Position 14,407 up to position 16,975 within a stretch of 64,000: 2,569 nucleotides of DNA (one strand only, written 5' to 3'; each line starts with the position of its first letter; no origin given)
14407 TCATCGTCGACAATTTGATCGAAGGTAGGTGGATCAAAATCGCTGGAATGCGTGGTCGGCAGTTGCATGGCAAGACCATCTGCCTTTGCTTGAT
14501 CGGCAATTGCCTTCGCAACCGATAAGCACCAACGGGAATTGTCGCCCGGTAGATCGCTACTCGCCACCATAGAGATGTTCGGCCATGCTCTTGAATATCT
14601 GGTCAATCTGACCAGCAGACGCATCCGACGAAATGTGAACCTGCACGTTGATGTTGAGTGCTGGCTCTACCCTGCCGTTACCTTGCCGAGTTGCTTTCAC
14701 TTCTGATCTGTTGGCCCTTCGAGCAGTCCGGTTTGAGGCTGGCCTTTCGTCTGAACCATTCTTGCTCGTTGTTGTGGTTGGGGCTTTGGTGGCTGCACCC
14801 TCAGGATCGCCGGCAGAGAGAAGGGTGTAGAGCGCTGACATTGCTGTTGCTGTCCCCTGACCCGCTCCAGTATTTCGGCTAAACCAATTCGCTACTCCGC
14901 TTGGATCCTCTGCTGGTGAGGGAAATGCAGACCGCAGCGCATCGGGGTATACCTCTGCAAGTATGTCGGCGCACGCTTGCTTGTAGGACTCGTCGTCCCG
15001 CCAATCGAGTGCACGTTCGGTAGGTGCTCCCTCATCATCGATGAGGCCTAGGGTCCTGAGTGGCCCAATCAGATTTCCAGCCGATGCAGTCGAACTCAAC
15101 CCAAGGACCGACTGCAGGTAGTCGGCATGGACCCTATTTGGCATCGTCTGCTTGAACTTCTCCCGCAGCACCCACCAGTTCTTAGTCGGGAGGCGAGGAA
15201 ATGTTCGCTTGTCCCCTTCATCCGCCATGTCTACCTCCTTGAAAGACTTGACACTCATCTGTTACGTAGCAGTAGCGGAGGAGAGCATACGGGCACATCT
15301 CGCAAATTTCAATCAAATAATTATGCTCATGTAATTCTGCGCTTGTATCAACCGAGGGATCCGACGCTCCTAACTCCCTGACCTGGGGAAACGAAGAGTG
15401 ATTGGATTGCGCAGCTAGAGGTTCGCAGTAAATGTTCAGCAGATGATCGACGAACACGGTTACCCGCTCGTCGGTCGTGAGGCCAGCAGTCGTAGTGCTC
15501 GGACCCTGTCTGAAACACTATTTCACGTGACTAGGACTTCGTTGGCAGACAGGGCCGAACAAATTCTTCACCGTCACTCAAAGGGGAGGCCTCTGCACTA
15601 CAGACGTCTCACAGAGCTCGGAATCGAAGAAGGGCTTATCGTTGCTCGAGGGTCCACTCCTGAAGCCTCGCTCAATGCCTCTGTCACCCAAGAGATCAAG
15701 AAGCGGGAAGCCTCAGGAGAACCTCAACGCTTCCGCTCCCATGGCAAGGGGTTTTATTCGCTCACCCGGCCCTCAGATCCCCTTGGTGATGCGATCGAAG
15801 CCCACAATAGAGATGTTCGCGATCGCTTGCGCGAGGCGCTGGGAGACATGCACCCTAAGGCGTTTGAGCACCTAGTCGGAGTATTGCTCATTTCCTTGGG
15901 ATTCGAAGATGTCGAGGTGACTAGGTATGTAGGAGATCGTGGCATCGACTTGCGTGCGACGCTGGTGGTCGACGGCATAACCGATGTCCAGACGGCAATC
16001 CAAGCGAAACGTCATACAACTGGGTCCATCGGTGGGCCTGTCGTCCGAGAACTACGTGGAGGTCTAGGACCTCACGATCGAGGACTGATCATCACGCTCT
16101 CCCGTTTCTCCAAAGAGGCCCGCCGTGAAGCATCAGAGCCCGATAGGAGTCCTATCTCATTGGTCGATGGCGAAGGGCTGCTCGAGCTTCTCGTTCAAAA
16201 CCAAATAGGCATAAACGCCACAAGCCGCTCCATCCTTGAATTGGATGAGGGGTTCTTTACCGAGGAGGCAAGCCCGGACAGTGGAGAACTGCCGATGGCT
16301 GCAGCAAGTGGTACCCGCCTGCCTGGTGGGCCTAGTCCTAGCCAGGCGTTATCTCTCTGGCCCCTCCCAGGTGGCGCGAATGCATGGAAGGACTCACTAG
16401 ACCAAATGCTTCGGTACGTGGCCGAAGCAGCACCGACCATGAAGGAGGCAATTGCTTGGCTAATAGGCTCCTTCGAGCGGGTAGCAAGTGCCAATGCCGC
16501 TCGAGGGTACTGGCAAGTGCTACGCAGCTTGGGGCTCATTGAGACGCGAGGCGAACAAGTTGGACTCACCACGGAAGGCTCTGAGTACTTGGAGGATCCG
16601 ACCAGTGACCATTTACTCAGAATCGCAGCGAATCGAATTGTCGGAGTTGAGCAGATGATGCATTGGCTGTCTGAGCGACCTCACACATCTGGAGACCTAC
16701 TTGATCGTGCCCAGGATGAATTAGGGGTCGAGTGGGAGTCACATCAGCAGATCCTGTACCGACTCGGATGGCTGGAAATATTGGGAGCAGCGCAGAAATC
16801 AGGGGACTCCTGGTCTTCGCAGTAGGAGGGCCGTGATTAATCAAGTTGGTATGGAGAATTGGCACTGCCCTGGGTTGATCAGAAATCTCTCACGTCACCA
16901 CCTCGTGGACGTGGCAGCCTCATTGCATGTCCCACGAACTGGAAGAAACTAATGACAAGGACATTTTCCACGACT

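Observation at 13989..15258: Overlapping DUF5343-like + TIGR02391 (Rx4H, HEPN-like) gene pair: candidate uncharacterised two-gene abortive-infection/TA module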

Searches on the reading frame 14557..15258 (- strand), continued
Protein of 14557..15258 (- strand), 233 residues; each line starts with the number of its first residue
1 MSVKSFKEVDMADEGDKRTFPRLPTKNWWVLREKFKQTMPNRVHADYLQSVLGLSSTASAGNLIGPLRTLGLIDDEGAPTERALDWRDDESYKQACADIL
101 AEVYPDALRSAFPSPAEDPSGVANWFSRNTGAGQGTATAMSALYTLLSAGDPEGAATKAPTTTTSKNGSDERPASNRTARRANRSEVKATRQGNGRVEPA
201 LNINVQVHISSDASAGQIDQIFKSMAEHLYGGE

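Call 43: fold_search(model_id=the predicted structure, library=pdb)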
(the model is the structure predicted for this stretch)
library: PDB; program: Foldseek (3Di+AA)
matches with E <= 10: 214; with E <= 0.001: 0
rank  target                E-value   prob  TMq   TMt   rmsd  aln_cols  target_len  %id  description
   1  5n08_A                4.9e-01  0.57  0.23  0.37  11.9       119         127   16  Structure of the apo form of the NO response regulator NsrR (released 2017-04-26)
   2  3qpt                  5.2e-01  0.60  0.24  0.37  11.9       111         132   18  Crystal structure of the Salmonella transcriptional regulator SlyA (released 2011-05-04)
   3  3lmm_B                6.3e-01  0.38  0.19  0.09  13.7       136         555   17  Crystal Structure of the DIP2311 protein from Corynebacterium diphtheriae, Northeast Structural Genomics Consortium Ta (released 2010-02-16)
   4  1stz_A                7.3e-01  0.57  0.22  0.16  10.6        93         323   18  Crystal structure of a hypothetical protein at 2.2 A resolution (released 2004-08-24)
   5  1bja_A                8.1e-01  0.63  0.23  0.46   9.5        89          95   20  ACTIVATION DOMAIN OF THE PHAGE T4 TRANSCRIPTION FACTOR MOTA (released 1998-11-04)
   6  4aih_B                9.4e-01  0.51  0.24  0.37   9.5       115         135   16  Crystal structure of RovA from Yersinia in its free form (released 2012-09-12)
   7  4aih_E                9.9e-01  0.51  0.24  0.38  11.3       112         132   18  Crystal structure of RovA from Yersinia in its free form (released 2012-09-12)
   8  2y75_C                1.1e+00  0.20  0.23  0.35   9.4       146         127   18  The Structure of CymR (YrzC) the Global Cysteine Regulator of B. subtilis (released 2011-08-03)
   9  3nrv_B                1.2e+00  0.44  0.24  0.38  11.3       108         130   16  Crystal structure of MarR/EmrR family transcriptional regulator from Acinetobacter sp. ADP1 (released 2010-09-15)
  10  3nrv_A                1.2e+00  0.44  0.24  0.38  11.3       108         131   18  Crystal structure of MarR/EmrR family transcriptional regulator from Acinetobacter sp. ADP1 (released 2010-09-15)
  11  8pw0_A                1.2e+00  0.44  0.22  0.34   8.6       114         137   17  Manganese-dependent transcriptional repressor DR2539 complexed with manganese and bound to dr1709 promotor (released 2024-05-08)
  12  2x4h_B                1.3e+00  0.38  0.23  0.36   9.0       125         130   15  Crystal Structure of the hypothetical protein SSo2273 from Sulfolobus solfataricus (released 2010-07-21)
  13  2dg8_C                1.3e+00  0.08  0.14  0.17  14.8       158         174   14  Crystal structure of the putative trasncriptional regulator SCO7518 from Streptomyces coelicolor A3(2) (released 2007-03-13)
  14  2pex_B                1.3e+00  0.54  0.25  0.39   9.7       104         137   16  Structure of reduced C22S OhrR from Xanthamonas Campestris (released 2007-12-11)
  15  6wag_C                1.4e+00  0.11  0.17  0.18  17.8       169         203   12  Crystal Structure of SmcR S76A from Vibrio Vulnificus (released 2020-06-17)
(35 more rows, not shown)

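Call 50: search_protein_families(library=padloc, alignment_id=A3, max_evalue=0.00001)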
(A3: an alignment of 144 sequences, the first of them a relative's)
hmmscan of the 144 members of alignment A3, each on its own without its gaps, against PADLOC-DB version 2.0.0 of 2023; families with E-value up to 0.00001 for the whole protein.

A. member 1, L001:4405-5703:- (432 aa): 4 families
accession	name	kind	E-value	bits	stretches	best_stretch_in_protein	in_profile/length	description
PDLC04796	PDC-S02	-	1.5e-46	157.1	1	81-249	216-384/390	-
PDLC04806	PDC-S02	-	1.7e-30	104.4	1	91-241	168-319/324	-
PDLC04819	PDC-S02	-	8.7e-17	59.3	1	100-241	188-325/334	-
PDLC03657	mREase_IV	-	7.4e-16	56.3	1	81-244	145-314/317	Type IV methyl-directed restriction enzyme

B. families by the number of members that match (of 144 scanned): 221 families (the first 25 are shown)
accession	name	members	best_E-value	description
PDLC04134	mad2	9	1.1e-14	mads_2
PDLC00659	HmaA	5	4.5e-174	SNF2 helicase / DEAD-box helicase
PDLC02620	DrmD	5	3.8e-118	DrmD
PDLC02500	BrxHI|BrxHII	5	2.6e-116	BrxHI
PDLC02621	DrmD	5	2.1e-94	DrmD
PDLC02504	BrxHI|BrxHII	5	3.8e-92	BrxHII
PDLC02572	DrmA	5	1.8e-66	DrmA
PDLC02619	DrmD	5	1.2e-62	DrmD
PDLC02632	DrmD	5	4.8e-60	DrmD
PDLC02623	DrmD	5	3.1e-59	DrmD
PDLC02634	DrmD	5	3e-55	DrmD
PDLC02633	DrmD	5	3.1e-54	DrmD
PDLC02624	DrmD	5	8.5e-44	DrmD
PDLC02843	DpdE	5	1.1e-42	DpdE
PDLC02840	DpdE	5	1.7e-41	DpdE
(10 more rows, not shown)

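Call 51: search_protein_families(library=pfam, alignment_id=A3, max_evalue=0.00001)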
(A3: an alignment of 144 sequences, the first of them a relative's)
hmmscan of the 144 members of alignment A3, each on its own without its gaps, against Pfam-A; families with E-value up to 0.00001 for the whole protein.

A. member 1, L001:4405-5703:- (432 aa): 3 families
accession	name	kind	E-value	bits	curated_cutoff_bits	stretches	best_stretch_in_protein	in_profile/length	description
PF04471.18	Mrr_cat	-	1.6e-24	86.6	21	1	107-222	3-115/115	Restriction endonuclease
PF22722.2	NA-iREase1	-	2e-11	44.2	27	1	113-220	1-106/106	NACHT-associated inactive Restriction Endonuclease 1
PF05066.19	HARE-HTH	-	3.2e-09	37.5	25.9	1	5-79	2-68/71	HB1, ASXL, restriction endonuclease HTH domain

B. families by the number of members that match (of 144 scanned): 107 families (the first 25 are shown)
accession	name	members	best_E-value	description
PF00271.37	Helicase_C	5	5.2e-25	Helicase conserved C-terminal domain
PF13020.12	NOV_C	5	6e-22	Protein NO VEIN, C-terminal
PF00176.29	SNF2-rel_dom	5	5.7e-18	SNF2-related domain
PF04851.21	ResIII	5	3e-13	Type III restriction enzyme, res subunit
PF07669.17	Eco57I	4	2.5e-20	Eco57I restriction-modification methylase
PF01381.28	HTH_3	4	2.2e-12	Helix-turn-helix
PF02384.22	N6_Mtase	4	1.7e-10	N-6 DNA Methylase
PF13560.12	HTH_31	4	5.4e-09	Helix-turn-helix domain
PF00270.35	DEAD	4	1.3e-07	DEAD/DEAH box helicase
PF01555.25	N6_N4_Mtase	3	1.3e-38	DNA methylase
PF06634.17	DUF1156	3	7.6e-18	Protein of unknown function (DUF1156)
PF22722.2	NA-iREase1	3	2e-11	NACHT-associated inactive Restriction Endonuclease 1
PF14511.12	RE_EcoO109I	2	2.6e-61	Type II restriction endonuclease EcoO109I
PF07859.19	Abhydrolase_3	2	3.7e-53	alpha/beta hydrolase fold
PF04471.18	Mrr_cat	2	1.2e-36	Restriction endonuclease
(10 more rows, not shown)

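Call 61: find_encoding_contigs(protein=P0084, flank=5000, max_places=3)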
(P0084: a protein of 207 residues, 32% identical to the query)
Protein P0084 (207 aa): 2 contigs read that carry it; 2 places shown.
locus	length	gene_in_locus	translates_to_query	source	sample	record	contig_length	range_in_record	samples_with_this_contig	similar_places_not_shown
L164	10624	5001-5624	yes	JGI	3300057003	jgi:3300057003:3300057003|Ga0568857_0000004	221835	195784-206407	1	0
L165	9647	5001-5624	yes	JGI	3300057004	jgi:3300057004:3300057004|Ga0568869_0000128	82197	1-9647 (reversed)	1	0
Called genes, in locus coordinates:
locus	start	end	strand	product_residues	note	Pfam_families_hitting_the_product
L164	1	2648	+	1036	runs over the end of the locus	PF13485:Peptidase_MA_2, PF00930:DPPIV_N (faint), PF25174:Beta-prop_THOC3 (weak), PF26550:Tricorn_2nd, PF26549:Tricorn_N, PF07676:PD40 (weak), PF01103:Omp85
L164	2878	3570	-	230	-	-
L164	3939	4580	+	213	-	-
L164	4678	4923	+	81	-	-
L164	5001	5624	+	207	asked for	PF17278:DUF5343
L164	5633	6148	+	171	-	-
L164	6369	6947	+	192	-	PF01797:Y1_Tnp (weak)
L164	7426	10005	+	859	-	PF02861:Clp_N, PF23569:NBD_SMAX1, PF00004:AAA, PF17871:AAA_lid_9, PF00004:AAA, PF07724:AAA_2, PF07728:AAA_5, PF10431:ClpB_D2-small, +10 more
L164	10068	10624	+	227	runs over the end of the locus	-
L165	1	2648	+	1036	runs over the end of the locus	PF13485:Peptidase_MA_2, PF00930:DPPIV_N (faint), PF25174:Beta-prop_THOC3 (weak), PF26550:Tricorn_2nd, PF26549:Tricorn_N, PF07676:PD40 (weak), PF01103:Omp85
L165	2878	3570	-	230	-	-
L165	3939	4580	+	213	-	-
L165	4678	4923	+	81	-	-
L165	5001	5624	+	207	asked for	PF17278:DUF5343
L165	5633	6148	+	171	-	-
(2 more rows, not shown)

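Call 62: search_protein_families(library=padloc, proteins=[L164:5633-6148:+, L164:5001-5624:+, L161:8720-9235:+, L163:8723-9241:+], max_evalue=0.1)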
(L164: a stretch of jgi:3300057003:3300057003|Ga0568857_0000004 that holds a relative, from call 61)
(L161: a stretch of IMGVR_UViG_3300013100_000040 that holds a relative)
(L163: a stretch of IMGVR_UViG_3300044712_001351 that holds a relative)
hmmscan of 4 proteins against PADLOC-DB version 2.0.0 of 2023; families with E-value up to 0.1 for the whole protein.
L164:5633-6148:+ (171 aa): 1 family
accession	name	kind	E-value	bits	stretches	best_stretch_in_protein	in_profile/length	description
PDLC02347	AbiJ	-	0.014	13.1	1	44-113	145-210/281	AbiJ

L164:5001-5624:+ (207 aa): 2 families
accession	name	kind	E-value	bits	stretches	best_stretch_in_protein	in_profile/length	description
PDLC04589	PDC-M34A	-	8.4e-43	145.2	1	4-202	5-207/208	-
PDLC04588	PDC-M34A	-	9e-18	62.6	1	13-202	68-258/260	-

L161:8720-9235:+ (171 aa): 1 family
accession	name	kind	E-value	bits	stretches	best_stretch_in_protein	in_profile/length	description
PDLC04017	PD-Lambda-5_A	-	0.0035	14.2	1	57-125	348-416/473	-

L163:8723-9241:+ (172 aa): 1 family
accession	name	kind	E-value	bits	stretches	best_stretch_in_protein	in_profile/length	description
PDLC04017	PD-Lambda-5_A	-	0.00028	17.8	1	40-123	330-412/473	-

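Call 64: search_protein_families(library=padloc, proteins=[L164:4678-4923:+, L164:3939-4580:+, L164:2878-3570:-, L164:6369-6947:+, L164:5633-6148:+], max_evalue=10)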
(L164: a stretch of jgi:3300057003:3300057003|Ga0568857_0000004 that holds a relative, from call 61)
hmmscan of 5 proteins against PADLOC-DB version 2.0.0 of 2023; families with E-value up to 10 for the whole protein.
L164:4678-4923:+ (81 aa): 0 families

L164:3939-4580:+ (213 aa): 0 families

L164:2878-3570:- (230 aa): 0 families

L164:6369-6947:+ (192 aa): 0 families

L164:5633-6148:+ (171 aa): 1 family
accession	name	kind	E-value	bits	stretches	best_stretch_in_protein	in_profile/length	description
PDLC02347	AbiJ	-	0.014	13.1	1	44-113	145-210/281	AbiJ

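Call 65: search_dna_similar(query=window:14557-15228:-, collection=plasmids, mode=protein, max_evalue=0.001, max_rows=30)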
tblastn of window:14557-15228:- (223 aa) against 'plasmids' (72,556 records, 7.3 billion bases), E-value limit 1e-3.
No match.

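Call 66: search_dna_similar(query=window:14557-15228:-, collection=phages, mode=protein, max_evalue=0.001, max_rows=20)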
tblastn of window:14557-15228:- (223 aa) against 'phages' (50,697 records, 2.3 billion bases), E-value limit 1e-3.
No match.

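Call 95: fold_search(model_id=the predicted structure, library=viral)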
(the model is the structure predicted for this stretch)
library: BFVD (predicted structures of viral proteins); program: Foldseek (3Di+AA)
matches with E <= 10: 75; with E <= 0.001: 0
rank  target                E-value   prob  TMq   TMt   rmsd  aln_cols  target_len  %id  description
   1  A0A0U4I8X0            8.2e-01  0.66  0.22  0.49   8.0        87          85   18  (no name in the UniProt tables at hand)
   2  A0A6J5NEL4            8.2e-01  0.13  0.17  0.16  27.1       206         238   20  GcrA cell cycle regulator [uncultured Caudovirales phage]
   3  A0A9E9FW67            9.6e-01  0.33  0.25  0.37   6.7       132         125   10  (no name in the UniProt tables at hand)
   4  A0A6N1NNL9            9.6e-01  0.13  0.16  0.06  16.4       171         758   10  Endonuclease/exonuclease/phosphatase domain-containing protein [Tupanvirus deep ocean]
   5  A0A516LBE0            1.2e+00  0.06  0.12  0.09  23.4       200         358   16  (no name in the UniProt tables at hand)
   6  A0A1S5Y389            1.2e+00  0.05  0.12  0.10  36.3       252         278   13  Uncharacterized protein [uncultured archaeal virus]
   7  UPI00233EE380         1.4e+00  0.20  0.21  0.28   8.1       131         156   11  (no name look-up for this kind of identifier)
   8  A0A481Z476            1.4e+00  0.14  0.20  0.08  14.4       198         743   15  ATP-dependent helicase [Pithovirus LCPAC101]
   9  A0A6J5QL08            2.0e+00  0.03  0.13  0.10  29.5       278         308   12  Uncharacterized protein [uncultured Caudovirales phage]
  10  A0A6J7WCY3            2.1e+00  0.15  0.21  0.19  21.5       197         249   13  DUF1376 domain-containing protein [uncultured Caudovirales phage]
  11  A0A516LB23            2.2e+00  0.10  0.21  0.20  24.6       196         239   13  (no name in the UniProt tables at hand)
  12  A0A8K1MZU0            2.2e+00  0.07  0.18  0.11  29.6       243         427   15  (no name in the UniProt tables at hand)
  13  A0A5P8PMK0            2.3e+00  0.41  0.20  0.52   6.6        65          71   18  Uncharacterized protein [Stenotrophomonas phage Moby]
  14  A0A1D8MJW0            2.5e+00  0.04  0.12  0.09  26.6       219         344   10  Putative rep protein [uncultured virus]
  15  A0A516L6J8            2.6e+00  0.41  0.22  0.51   3.7        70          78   11  (no name in the UniProt tables at hand)
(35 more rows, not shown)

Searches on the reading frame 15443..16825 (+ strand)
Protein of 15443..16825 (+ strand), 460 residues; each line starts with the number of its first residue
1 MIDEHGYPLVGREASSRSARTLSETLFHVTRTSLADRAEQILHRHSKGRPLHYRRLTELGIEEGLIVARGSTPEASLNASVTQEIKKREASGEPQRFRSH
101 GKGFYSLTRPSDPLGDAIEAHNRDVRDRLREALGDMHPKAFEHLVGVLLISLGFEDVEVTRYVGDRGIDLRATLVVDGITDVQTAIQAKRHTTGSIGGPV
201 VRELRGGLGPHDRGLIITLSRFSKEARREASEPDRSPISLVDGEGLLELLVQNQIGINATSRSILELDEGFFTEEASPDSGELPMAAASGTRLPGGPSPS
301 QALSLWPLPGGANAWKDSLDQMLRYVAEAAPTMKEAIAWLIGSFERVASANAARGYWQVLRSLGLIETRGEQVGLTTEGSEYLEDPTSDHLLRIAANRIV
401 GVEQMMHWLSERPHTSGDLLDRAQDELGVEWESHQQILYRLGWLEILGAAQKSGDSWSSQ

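Call 3: search_protein_families(library=pfam, proteins=[window:15443-16825:+], max_evalue=0.1)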
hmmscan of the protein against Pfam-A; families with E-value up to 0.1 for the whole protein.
window:15443-16825:+ (460 aa): 4 families
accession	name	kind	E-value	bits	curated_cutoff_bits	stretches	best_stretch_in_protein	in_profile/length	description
PF04471.18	Mrr_cat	-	7.7e-24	84.5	21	1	135-250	3-115/115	Restriction endonuclease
PF22722.2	NA-iREase1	-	2.1e-09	37.8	27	1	143-247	3-105/106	NACHT-associated inactive Restriction Endonuclease 1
PF05066.19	HARE-HTH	-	3.3e-08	34.2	25.9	1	33-103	2-64/71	HB1, ASXL, restriction endonuclease HTH domain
PF09821.14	AAA_assoc_C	-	0.075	14.1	27.6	0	359-414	20-78/119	C-terminal AAA-associated domain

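Call 4: search_protein_families(library=ncbifam, proteins=[window:15443-16825:+], max_evalue=0.1)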
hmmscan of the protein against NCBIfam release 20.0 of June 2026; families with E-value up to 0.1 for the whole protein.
window:15443-16825:+ (460 aa): 0 families

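Call 5: search_protein_families(library=padloc, proteins=[window:15443-16825:+], max_evalue=0.1)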
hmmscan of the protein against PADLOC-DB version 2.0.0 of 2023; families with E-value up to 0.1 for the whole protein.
window:15443-16825:+ (460 aa): 6 families
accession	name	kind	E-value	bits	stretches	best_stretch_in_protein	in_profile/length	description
PDLC04796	PDC-S02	-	3.4e-45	152.6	1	108-277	215-384/390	-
PDLC04806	PDC-S02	-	5.8e-31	105.9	1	119-270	168-320/324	-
PDLC04819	PDC-S02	-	4.7e-16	56.9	1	129-270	189-326/334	-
PDLC03657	mREase_IV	-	1.3e-13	49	1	109-273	145-315/317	Type IV methyl-directed restriction enzyme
PDLC04815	PDC-S02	-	1.3e-06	26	1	136-267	205-335/346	-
PDLC03663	mREase_IV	-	0.00091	16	1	130-256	406-528/544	Type IV methyl-directed restriction enzyme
